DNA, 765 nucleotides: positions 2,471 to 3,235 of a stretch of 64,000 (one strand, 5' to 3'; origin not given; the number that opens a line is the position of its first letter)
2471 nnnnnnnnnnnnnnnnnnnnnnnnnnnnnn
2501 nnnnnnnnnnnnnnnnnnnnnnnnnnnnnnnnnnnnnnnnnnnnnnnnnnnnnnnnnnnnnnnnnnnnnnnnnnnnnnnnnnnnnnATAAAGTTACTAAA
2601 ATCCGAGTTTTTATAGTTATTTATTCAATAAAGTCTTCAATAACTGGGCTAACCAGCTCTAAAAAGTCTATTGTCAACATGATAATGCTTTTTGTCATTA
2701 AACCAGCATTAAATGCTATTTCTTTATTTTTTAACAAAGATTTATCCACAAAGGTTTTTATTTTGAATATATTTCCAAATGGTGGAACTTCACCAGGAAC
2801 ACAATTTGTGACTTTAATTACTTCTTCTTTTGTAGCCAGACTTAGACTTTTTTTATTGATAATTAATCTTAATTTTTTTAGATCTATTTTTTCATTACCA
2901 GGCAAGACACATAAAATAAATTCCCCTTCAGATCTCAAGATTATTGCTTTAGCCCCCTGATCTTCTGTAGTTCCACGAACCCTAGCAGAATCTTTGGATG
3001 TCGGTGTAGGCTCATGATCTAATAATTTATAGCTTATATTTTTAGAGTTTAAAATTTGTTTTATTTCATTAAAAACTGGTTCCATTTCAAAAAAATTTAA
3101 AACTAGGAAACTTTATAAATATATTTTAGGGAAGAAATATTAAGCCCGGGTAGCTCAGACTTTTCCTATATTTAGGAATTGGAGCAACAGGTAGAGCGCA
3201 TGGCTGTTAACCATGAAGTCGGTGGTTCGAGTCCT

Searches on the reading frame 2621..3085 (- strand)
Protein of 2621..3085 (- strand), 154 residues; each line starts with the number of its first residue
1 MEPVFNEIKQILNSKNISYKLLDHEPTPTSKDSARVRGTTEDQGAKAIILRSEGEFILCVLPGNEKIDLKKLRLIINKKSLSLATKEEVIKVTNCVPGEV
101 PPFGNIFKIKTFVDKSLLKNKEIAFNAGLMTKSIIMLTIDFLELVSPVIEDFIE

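Call 21: search_protein_families(library=ncbifam, proteins=[window:2621-3085:-], max_evalue=0.00001)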
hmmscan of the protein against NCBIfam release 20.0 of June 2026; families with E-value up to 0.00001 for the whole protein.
window:2621-3085:- (154 aa): 2 families
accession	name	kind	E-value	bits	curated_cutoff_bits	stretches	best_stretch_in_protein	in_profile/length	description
TIGR00011.1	YbaK_EbsC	equivalog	2.7e-17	62.9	153.25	1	10-150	5-149/152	Cys-tRNA(Pro) deacylase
NF006625.0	PRK09194.1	equivalog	7.2e-09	35.1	558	1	22-132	252-362/559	proline--tRNA ligase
